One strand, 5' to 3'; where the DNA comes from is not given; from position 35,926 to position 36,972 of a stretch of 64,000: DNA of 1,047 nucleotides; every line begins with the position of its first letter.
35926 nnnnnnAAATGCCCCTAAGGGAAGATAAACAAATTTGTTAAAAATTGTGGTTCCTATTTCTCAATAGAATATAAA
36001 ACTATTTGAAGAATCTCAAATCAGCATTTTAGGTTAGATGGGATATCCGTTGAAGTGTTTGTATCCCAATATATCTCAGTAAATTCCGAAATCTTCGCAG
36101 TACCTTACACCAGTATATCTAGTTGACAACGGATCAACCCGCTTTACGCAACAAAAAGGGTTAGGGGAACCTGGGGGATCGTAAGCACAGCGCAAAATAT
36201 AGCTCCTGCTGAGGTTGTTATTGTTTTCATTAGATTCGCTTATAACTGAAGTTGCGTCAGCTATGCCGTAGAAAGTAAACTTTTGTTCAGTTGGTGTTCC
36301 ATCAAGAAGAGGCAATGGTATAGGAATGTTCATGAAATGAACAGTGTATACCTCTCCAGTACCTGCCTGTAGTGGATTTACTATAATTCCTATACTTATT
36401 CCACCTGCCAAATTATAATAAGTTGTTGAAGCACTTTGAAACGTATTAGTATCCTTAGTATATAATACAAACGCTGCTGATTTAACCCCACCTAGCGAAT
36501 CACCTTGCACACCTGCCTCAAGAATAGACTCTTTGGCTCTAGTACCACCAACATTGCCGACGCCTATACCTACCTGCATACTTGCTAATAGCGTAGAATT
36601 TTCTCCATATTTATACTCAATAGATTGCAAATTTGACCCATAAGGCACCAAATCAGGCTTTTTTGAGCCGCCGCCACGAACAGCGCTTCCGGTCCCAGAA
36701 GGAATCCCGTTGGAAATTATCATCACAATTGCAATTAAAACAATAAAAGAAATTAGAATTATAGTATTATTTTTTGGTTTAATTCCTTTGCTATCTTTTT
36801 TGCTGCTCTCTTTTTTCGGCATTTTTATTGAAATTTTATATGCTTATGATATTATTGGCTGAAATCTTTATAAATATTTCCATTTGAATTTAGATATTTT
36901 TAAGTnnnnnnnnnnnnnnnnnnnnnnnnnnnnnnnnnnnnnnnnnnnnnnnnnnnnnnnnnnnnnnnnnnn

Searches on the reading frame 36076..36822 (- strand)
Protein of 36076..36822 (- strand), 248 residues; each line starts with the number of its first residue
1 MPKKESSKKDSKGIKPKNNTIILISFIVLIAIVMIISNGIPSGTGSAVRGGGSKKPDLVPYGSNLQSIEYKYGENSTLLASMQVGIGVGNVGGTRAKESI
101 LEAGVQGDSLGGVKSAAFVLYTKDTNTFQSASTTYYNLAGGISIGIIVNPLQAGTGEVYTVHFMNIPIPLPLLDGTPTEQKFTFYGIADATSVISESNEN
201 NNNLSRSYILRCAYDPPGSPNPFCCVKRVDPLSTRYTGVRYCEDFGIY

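Call 4: search_protein_families(library=pfam, proteins=[window:36076-36822:-], max_evalue=0.01)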
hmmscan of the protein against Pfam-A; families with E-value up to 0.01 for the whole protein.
window:36076-36822:- (248 aa): 1 family
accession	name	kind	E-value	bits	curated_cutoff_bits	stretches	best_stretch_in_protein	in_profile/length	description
PF07705.17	CARDB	-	0.00026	21.6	22.7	1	146-205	52-100/101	CARDB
